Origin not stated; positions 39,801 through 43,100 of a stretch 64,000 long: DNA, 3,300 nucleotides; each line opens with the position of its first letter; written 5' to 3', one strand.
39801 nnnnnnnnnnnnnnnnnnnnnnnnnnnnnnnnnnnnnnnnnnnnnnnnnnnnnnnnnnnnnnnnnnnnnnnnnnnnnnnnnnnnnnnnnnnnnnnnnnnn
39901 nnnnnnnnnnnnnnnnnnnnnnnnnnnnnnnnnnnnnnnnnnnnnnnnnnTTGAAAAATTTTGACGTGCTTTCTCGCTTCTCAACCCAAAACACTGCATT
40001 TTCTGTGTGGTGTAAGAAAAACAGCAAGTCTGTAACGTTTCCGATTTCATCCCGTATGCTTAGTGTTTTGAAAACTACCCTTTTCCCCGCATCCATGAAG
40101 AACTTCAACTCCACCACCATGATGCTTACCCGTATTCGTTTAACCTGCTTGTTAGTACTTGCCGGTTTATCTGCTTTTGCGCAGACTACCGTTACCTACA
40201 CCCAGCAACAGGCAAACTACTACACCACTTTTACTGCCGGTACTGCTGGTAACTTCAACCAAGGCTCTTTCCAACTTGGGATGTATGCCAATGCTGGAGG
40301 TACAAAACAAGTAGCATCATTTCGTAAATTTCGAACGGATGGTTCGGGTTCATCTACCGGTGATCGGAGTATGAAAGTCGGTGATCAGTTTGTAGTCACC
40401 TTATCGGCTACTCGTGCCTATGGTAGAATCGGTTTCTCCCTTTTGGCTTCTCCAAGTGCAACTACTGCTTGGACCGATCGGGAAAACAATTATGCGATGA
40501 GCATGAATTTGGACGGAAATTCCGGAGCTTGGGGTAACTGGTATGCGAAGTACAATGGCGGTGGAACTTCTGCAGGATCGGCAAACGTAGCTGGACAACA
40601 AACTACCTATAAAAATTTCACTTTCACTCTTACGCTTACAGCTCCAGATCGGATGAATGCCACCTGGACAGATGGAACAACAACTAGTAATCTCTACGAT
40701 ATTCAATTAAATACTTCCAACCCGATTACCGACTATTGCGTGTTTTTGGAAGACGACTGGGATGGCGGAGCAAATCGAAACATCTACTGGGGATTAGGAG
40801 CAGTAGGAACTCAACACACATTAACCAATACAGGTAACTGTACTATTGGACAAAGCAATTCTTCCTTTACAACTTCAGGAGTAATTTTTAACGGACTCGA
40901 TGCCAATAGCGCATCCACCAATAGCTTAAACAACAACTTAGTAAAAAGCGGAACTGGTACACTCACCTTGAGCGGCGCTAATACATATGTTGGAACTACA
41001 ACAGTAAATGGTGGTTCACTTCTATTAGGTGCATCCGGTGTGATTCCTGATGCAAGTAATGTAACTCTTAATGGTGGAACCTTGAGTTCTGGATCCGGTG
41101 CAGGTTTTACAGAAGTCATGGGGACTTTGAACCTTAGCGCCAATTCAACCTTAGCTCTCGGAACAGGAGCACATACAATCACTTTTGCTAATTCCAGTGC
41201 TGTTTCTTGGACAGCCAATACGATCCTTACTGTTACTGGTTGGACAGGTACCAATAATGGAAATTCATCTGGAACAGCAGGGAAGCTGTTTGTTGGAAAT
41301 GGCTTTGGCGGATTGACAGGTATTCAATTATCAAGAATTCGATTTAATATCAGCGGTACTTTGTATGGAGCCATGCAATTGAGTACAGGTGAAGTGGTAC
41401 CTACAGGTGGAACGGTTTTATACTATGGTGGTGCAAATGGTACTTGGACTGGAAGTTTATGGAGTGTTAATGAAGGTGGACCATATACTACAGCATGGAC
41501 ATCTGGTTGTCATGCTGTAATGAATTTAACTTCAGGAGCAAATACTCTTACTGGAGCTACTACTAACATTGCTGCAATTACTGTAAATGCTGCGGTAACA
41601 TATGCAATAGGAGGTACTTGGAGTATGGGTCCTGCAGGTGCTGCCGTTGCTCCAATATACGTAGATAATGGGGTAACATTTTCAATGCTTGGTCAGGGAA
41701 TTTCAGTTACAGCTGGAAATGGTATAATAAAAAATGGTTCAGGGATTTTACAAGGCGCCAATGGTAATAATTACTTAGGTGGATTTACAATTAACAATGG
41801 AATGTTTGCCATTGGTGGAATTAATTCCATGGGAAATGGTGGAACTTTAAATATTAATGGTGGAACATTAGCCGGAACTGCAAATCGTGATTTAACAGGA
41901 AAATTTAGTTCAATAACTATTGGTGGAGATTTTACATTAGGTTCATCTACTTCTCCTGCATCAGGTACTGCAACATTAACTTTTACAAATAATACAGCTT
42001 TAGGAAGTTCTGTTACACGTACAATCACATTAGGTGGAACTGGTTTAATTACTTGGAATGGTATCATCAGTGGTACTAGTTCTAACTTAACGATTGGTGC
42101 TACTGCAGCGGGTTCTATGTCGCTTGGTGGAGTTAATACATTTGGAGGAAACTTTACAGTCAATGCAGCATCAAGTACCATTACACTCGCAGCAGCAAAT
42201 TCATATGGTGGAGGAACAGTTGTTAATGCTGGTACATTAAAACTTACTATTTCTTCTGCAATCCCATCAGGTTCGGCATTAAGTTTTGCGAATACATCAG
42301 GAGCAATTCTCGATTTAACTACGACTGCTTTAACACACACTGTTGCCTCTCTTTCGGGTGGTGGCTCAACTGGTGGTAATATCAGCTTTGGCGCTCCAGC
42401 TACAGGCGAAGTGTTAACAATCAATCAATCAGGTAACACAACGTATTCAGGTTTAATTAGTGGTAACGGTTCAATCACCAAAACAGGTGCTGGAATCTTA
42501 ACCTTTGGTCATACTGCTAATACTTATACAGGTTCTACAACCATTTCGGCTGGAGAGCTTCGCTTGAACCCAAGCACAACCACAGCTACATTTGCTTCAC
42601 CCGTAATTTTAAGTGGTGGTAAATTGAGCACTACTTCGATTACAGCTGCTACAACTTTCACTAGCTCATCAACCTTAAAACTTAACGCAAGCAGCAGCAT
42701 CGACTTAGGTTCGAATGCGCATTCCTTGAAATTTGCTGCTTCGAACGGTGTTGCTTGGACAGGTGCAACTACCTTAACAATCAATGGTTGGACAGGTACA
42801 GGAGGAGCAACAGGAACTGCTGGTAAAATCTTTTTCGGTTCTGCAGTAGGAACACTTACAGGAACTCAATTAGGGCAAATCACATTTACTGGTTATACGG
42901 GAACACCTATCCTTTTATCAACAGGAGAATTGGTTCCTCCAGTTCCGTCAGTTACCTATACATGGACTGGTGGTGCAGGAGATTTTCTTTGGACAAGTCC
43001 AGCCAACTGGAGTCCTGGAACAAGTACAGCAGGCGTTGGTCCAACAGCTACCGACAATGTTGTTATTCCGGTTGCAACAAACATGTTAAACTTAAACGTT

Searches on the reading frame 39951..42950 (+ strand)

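Call 82: search_protein_families(library=pfam, proteins=[window:39951-42950:+], max_evalue=0.01)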
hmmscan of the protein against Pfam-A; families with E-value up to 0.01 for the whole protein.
window:39951-42950:+ (1000 aa): 1 family
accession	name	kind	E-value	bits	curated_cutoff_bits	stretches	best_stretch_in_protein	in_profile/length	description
PF12951.13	PATR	-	1e-18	67.5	27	3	330-358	1-29/30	Passenger-associated-transport-repeat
